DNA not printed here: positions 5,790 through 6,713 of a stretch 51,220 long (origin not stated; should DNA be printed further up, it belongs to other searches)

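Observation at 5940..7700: Two-gene cassette (wHTH fused to a PNP/nucleosidase fold, plus an unknown partner): candidate undescribed defence or conflict system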

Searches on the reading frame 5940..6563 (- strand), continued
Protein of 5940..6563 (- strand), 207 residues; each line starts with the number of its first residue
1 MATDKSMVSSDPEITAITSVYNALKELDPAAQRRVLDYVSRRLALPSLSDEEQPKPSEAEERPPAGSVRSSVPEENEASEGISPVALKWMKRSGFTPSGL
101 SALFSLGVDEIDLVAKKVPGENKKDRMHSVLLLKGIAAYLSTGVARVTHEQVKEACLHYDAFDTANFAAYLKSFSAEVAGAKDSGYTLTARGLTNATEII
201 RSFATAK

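Call 60: search_protein_families(library=pfam, proteins=[L050:7589-8365:+, L052:7592-8374:+, L054:7594-8079:+, L054:6560-6988:+, L055:5978-6340:+, L050:5973-6980:+, L052:8489-9232:-, L052:5342-6175:+], max_evalue=1)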
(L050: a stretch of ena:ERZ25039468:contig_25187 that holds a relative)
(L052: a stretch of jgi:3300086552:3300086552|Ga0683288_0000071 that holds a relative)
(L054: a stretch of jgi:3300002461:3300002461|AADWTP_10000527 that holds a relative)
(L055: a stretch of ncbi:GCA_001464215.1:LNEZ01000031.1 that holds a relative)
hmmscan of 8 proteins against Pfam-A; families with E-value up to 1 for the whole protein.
L050:7589-8365:+ (258 aa): 1 family
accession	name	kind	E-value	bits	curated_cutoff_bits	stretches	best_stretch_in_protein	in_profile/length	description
PF10396.14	TrmE_N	-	0.029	15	29.8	1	148-226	19-98/117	GTP-binding protein TrmE N-terminus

L052:7592-8374:+ (260 aa): 0 families

L054:7594-8079:+ (161 aa): 0 families

L054:6560-6988:+ (142 aa): 0 families

L055:5978-6340:+ (120 aa): 0 families

L050:5973-6980:+ (335 aa): 9 families
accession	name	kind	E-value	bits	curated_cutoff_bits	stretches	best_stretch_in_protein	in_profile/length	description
PF13614.12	AAA_31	-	6.9e-25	88.4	27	1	1-188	1-161/177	AAA domain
PF01656.29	CbiA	-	8.6e-15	55.2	25.4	1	5-142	2-68/125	CobQ/CobB/MinD/ParA nucleotide binding domain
PF02374.21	ArsA_ATPase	-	1.5e-05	24.9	24.3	1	6-50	5-49/305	Anion-transporting ATPase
PF00142.24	Fer4_NifH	-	2.5e-05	24.3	25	1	9-58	7-56/271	4Fe-4S iron sulfur cluster binding proteins, NifH/frxC family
PF10609.15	ParA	-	3.9e-05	23.6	27.1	1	3-39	5-41/246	NUBPL iron-transfer P-loop NTPase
PF09140.17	MipZ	-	5e-05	23.2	20.7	1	5-42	4-41/262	ATPase MipZ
PF06564.18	CBP_BcsQ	-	0.00012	22.2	21.3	1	1-45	1-45/234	Cellulose biosynthesis protein BcsQ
PF07015.17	VirC1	-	0.09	12.5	24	1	1-46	1-46/231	VirC1 protein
PF16575.11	CLP1_P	-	0.31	11.3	26.6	1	12-40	4-32/188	mRNA cleavage and polyadenylation factor CLP1 P-loop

L052:8489-9232:- (247 aa): 0 families

L052:5342-6175:+ (277 aa): 16 families
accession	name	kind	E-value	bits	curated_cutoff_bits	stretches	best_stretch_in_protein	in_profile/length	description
PF00005.33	ABC_tran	-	1.8e-34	119.7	25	1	41-189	1-136/137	ABC transporter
PF13304.12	AAA_21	-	5.6e-05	23.8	27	2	53-74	1-22/304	AAA domain, putative AbiEii toxin, Type IV TA system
PF02463.25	SMC_N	-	0.00029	20.8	40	1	53-231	26-208/220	RecF/RecN/SMC N terminal domain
PF13555.12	AAA_29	-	0.0005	20.2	27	1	41-68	12-39/61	P-loop containing region of AAA domain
PF03193.22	RsgA_GTPase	-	0.0038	17.5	30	1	39-71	95-126/174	RsgA GTPase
PF20703.3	nSTAND1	-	0.0055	16.8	27.1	1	47-69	29-51/379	Novel STAND NTPase 1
PF13481.12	AAA_25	-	0.0067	16.5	27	1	48-68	30-50/195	AAA domain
PF13191.12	AAA_16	-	0.02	15.8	32.6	1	47-71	18-44/167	AAA ATPase domain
PF13401.12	AAA_22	-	0.051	14.3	27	1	52-72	6-26/130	AAA domain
PF05783.17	DLIC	-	0.078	12.3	19.7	1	47-100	21-75/471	Dynein light intermediate chain (DLIC)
PF01926.29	MMR_HSR1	-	0.1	13.2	21.9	1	54-71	2-19/113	50S ribosome-binding GTPase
PF01580.24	FtsK_SpoIIIE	-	0.13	12.1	24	1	52-71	40-59/221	FtsK/SpoIIIE family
PF00931.28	NB-ARC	-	0.16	11.6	23.5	1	51-69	18-36/248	NB-ARC domain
PF01935.23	DUF87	-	0.18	12.3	23.2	1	54-71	26-43/220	Helicase HerA, central domain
PF20720.3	nSTAND3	-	0.2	11.8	27.2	1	51-71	17-37/155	Novel STAND NTPase 3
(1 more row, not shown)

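Call 61: search_protein_families(library=padloc, proteins=[L050:7589-8365:+, L052:7592-8374:+, L054:7594-8079:+, L054:6560-6988:+, L055:5978-6340:+, L050:5973-6980:+, L052:8489-9232:-, L052:5342-6175:+, L050:7001-7588:+], max_evalue=1)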
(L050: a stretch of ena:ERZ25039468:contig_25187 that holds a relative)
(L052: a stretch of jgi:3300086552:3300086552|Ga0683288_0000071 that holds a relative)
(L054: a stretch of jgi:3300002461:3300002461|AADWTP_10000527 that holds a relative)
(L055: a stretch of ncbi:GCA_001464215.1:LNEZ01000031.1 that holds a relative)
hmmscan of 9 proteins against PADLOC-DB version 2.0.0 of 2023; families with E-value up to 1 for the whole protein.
L050:7589-8365:+ (258 aa): 1 family
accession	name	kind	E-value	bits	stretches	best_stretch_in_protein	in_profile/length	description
PDLC01189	Csm2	-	0.028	12.6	1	130-183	106-158/167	Csm2gr11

L052:7592-8374:+ (260 aa): 1 family
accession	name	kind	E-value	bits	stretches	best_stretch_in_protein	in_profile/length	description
PDLC00468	JetB1|JetB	-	0.016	12.9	1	139-241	9-108/192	DUF4194 domain; MukE-like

L054:7594-8079:+ (161 aa): 0 families

L054:6560-6988:+ (142 aa): 0 families

L055:5978-6340:+ (120 aa): 0 families

L050:5973-6980:+ (335 aa): 2 families
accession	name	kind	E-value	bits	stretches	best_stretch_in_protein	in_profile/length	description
PDLC04559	PDC-M28B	-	0.00028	18.1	1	3-39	130-166/438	-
PDLC04560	PDC-M28B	-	0.0012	16.2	1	4-41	17-54/327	-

L052:8489-9232:- (247 aa): 1 family
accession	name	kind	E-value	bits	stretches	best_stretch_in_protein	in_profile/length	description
PDLC04108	PD-T7-3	-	0.037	11.2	1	110-224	6-121/432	-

L052:5342-6175:+ (277 aa): 18 families
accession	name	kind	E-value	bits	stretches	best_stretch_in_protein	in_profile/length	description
PDLC04135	mad3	-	2.6e-34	117.4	2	133-243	236-348/374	mads_3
PDLC04140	mad8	-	2.1e-09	35.3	1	38-223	14-235/314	mads_8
PDLC04164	AriA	-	4.1e-07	27.8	1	160-224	170-235/253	-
PDLC02980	AriA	-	6.1e-06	24.4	2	160-223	236-301/304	-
PDLC02335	AbiLi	-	0.00019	18.6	1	40-74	71-99/326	AbiLi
PDLC02914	ATPase-Toprim_I-B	-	0.00037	17.8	1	162-229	185-252/443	-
PDLC04213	HEC-02A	-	0.00054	17.6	1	176-227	228-278/337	-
PDLC04214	HEC-02A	-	0.0016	15.8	1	176-221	234-278/338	-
PDLC04182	HEC-01A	-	0.002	15.2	1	41-75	15-55/406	-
PDLC04144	HEC-01B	-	0.0034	14.5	1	41-76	14-48/395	-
PDLC00289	PtuA1|PtuA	-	0.0039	14.3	1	174-225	243-292/404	AAA ATPase domain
PDLC00274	PtuA1|PtuA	-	0.008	13.5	1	180-226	306-350/438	AAA ATPase domain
PDLC00518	JetC1|JetC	-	0.018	10.9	1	56-69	44-57/1112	DUF3584 domain; MukB-like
PDLC02981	AriAB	-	0.033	10.9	0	177-237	328-392/694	-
PDLC04570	PDC-M31A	-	0.038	11.1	1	45-75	15-45/395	-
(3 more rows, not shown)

L050:7001-7588:+ (195 aa): 1 family
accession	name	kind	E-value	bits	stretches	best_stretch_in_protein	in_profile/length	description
PDLC01461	Cas7c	-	0.016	12.9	1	89-146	117-176/250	CAS-I-C; effector_G7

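Call 63: search_protein_families(library=ncbifam, proteins=[L050:7589-8365:+, L052:7592-8374:+, L054:7594-8079:+, L055:5978-6340:+, L052:8489-9232:-, L055:7418-8146:+, L050:7001-7588:+], max_evalue=1)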
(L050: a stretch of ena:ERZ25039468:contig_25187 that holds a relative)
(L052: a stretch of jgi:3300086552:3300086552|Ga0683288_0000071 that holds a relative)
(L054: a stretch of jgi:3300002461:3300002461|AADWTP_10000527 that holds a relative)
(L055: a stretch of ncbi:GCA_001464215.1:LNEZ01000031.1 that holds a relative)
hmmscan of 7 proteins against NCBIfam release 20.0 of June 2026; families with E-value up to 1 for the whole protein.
L050:7589-8365:+ (258 aa): 0 families

L052:7592-8374:+ (260 aa): 1 family
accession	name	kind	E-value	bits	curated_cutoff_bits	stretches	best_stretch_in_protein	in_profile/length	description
NF047885.1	VanMgalDeMLigM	equivalog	0.052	12.5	580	1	142-191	307-357/461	vanillate/3-O-methylgallate O-demethylase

L054:7594-8079:+ (161 aa): 0 families

L055:5978-6340:+ (120 aa): 0 families

L052:8489-9232:- (247 aa): 1 family
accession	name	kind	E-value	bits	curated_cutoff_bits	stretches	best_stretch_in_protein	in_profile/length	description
TIGR02771.1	TraF_Ti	equivalog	0.074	12.6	100.25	1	122-197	68-141/171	conjugative transfer signal peptidase TraF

L055:7418-8146:+ (242 aa): 0 families

L050:7001-7588:+ (195 aa): 1 family
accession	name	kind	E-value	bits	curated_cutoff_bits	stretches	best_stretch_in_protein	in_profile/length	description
NF007038.0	PRK09496.2-6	equivalog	0.05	12.3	374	1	15-126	128-238/445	Trk system potassium transporter TrkA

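Call 64: search_solved_structures(query=L050:7589-8365:+, max_evalue=10, show_alignments=2)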
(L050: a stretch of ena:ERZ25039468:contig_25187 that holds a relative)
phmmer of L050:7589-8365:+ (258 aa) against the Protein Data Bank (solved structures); distinct sequences matched with E-value up to 10: 0.

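Call 68: search_dna_similar(query=window:5940-6563:-, collection=phages, mode=protein, max_evalue=0.001)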
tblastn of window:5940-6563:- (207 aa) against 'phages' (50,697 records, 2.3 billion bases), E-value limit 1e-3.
No match.

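Call 69: search_dna_similar(query=window:5940-6563:-, collection=plasmids, mode=protein, max_evalue=0.001)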
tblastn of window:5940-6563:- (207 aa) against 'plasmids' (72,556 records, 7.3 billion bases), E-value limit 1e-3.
No match.

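Call 72: find_related_loci(query=A1, collection=viral_contigs, flank=8000)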
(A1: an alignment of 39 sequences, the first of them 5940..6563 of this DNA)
Query A1 (207 aa) in viral_contigs; peptide patterns used: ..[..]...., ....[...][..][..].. (x = any residue, [..] = any of these).
14 stretches matched a pattern, but none encodes a relative of the query by tblastn (E <= 1e-3).

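Call 76: find_related_loci(query=A5, collection=metagenome_contigs, flank=5000)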
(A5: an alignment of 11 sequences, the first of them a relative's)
Query A5 (201 aa) in metagenome_contigs; peptide patterns used: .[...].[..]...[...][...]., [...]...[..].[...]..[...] (x = any residue, [..] = any of these).
202 stretches matched a pattern; 123 encode a relative of the query (tblastn E <= 1e-3); the best 80 are kept; 80 distinct loci.
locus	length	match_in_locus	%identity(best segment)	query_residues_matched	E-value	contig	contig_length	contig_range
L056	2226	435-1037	100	1-201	1e-144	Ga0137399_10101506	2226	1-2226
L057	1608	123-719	75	3-201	4e-100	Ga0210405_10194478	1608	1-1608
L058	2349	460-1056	54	3-201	1e-70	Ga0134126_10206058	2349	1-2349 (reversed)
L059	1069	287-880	49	3-200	7e-69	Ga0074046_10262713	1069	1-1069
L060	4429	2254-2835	52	3-201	2e-61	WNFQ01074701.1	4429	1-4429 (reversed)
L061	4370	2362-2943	52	3-201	2e-61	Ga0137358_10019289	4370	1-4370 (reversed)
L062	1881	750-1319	51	3-195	4e-61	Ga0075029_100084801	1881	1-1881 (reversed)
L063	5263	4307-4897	49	3-200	1e-57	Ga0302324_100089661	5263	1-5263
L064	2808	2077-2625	46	11-199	7e-57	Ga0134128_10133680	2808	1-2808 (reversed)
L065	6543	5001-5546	48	12-201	1e-56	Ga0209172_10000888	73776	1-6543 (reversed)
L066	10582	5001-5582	48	3-201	2e-56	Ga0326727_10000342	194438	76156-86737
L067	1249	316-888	50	1-199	9e-59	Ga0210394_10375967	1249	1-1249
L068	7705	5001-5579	47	1-199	8e-55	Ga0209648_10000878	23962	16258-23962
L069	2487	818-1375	46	8-199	4e-55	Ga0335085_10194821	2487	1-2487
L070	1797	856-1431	46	2-199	6e-56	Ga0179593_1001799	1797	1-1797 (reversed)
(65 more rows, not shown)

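Call 81: search_solved_structures(query=A6, max_evalue=10, show_alignments=3)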
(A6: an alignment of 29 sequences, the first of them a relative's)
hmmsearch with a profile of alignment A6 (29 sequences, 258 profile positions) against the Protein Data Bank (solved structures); distinct sequences matched with E-value up to 10: 1.
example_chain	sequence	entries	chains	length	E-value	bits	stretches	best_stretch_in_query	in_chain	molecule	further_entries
3qml_C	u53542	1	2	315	0.84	11.8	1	168-229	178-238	Nucleotide exchange factor SIL1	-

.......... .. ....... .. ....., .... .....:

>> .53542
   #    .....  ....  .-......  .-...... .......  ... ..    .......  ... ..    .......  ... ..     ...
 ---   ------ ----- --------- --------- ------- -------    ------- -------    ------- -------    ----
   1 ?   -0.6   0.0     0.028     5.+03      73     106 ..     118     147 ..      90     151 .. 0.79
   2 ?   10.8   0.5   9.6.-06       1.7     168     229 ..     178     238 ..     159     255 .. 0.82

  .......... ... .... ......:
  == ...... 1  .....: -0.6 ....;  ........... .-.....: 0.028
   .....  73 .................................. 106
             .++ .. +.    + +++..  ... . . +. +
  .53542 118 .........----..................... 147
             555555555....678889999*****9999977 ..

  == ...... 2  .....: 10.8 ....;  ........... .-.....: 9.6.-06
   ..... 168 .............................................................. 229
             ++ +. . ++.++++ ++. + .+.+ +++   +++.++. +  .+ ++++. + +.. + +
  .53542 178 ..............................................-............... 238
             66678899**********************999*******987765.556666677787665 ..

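Call 82: search_protein_families(library=pfam, alignment_id=A6, max_evalue=5)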
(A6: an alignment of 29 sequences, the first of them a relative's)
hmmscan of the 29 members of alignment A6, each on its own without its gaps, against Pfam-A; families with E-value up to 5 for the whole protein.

A. member 1, L050:7589-8365:+ (258 aa): 1 family
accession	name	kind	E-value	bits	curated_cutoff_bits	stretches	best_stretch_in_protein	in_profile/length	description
PF10396.14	TrmE_N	-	0.029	15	29.8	1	148-226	19-98/117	GTP-binding protein TrmE N-terminus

B. families by the number of members that match (of 29 scanned): 8 families
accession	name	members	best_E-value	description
PF18019.7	Cas3_HD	7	0.00016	Cas3, HD domain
PF25213.1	HVO_A0261_N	5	0.0078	HVO_A0261 N-terminal domain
PF14377.11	UBM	2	0.0047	Ubiquitin binding region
PF10396.14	TrmE_N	1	0.029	GTP-binding protein TrmE N-terminus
PF21071.3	LARP1_HEAT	1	0.12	LARP1 HEAT repeat region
PF12054.13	DUF3535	1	0.18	Domain of unknown function (DUF3535)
PF22665.2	DUF6293_C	1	0.18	DUF6293 C-terminal winged helix domain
PF14355.11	Abi_C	1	0.2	Abortive infection C-terminus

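Call 93: search_protein_families(library=pfam, alignment_id=A1, max_evalue=5)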
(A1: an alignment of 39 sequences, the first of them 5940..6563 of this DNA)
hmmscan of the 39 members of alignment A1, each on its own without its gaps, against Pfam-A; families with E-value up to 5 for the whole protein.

A. member 1, window:5940-6563:- (207 aa): 1 family
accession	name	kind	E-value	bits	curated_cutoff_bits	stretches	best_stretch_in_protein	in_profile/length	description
PF09179.16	TilS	-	0.078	13.7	21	1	23-50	5-32/67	TilS substrate binding domain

B. families by the number of members that match (of 39 scanned): 13 families
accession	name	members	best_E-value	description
PF08938.16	HBS1_N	5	0.01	HBS1 N-terminus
PF09179.16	TilS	5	0.013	TilS substrate binding domain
PF21337.3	Peptidase_M17_N_1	3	0.036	M17 aminopeptidase, N-terminal domain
PF22798.2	DUF5817_CT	3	0.13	DUF5817, C-terminal domain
PF01306.25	LacY_symp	2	0.12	LacY proton/sugar symporter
PF08537.15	NBP1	1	0.029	Fungal Nap binding protein NBP1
PF24038.1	DUF7347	1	0.085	Domain of unknown function (DUF7347)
PF21441.3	DUF3860-like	1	0.098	DUF3860-like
PF04751.20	DarP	1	0.1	Dual-action ribosomal maturation protein DarP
PF15412.11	Nse4-Nse3_bdg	1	0.1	Binding domain of Nse4/EID3 to Nse3-MAGE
PF20393.3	Pro_CA_2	1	0.16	Putative carbonic anhydrase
PF11385.13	DUF3189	1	0.22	Protein of unknown function (DUF3189)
PF21384.2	Cas3_I-F_Cas2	1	0.24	CRISPR-associated nuclease/helicase Cas3, I-F/YPEST, Cas2 domain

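Call 96: fold_search(model_id=the predicted structure, library=viral)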
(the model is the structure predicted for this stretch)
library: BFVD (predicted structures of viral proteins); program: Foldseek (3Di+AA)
matches with E <= 10: 117; with E <= 0.001: 0
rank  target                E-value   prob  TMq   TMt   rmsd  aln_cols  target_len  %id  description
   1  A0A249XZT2            2.8e-01  0.63  0.24  0.51   5.9        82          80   17  (no name in the UniProt tables at hand)
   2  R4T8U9                4.9e-01  0.80  0.29  0.23   5.6        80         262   10  Uncharacterized protein [Haloarcula hispanica tailed virus 1]
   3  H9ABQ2                5.2e-01  0.60  0.29  0.43  17.0       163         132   10  ORF1 [Halogeometricum pleomorphic virus 1]
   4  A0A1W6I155            6.2e-01  0.84  0.30  0.58   3.1        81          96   15  Putative DNA-binding protein [Sulfolobus polyhedral virus 1]
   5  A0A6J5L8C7            6.6e-01  0.69  0.27  0.44   8.2        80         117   15  Uncharacterized protein [uncultured Caudovirales phage]
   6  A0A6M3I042            7.4e-01  0.08  0.19  0.17  17.5       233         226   11  (no name in the UniProt tables at hand)
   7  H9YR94                7.9e-01  0.69  0.24  0.54   3.0        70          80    8  (no name in the UniProt tables at hand)
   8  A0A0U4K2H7            8.3e-01  0.44  0.26  0.52   4.2        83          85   13  HTH DNA binding domain protein [Arthrobacter phage Salgado]
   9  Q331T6                8.8e-01  0.30  0.24  0.48   4.9        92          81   11  DNA-binding protein TubR [Clostridium botulinum C phage]
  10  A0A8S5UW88            8.8e-01  0.11  0.21  0.14  17.2       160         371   11  Helix-turn-helix domain protein [Siphoviridae sp. ctgaU3]
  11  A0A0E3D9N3            9.9e-01  0.09  0.22  0.17  19.7       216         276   13  Uncharacterized protein [Bacillus phage BCP8-2]
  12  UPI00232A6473         1.1e+00  0.47  0.28  0.17   7.3        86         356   13  (no name look-up for this kind of identifier)
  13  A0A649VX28            1.1e+00  0.33  0.22  0.46   3.8        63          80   14  Uncharacterized protein [Arthrobacter phage BeatusComedenti]
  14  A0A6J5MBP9            1.2e+00  0.44  0.24  0.51   3.5        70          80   13  Uncharacterized protein [uncultured Caudovirales phage]
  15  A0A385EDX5            1.2e+00  0.12  0.23  0.23  19.5       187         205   12  Uncharacterized protein [Caulobacter phage CcrPW]
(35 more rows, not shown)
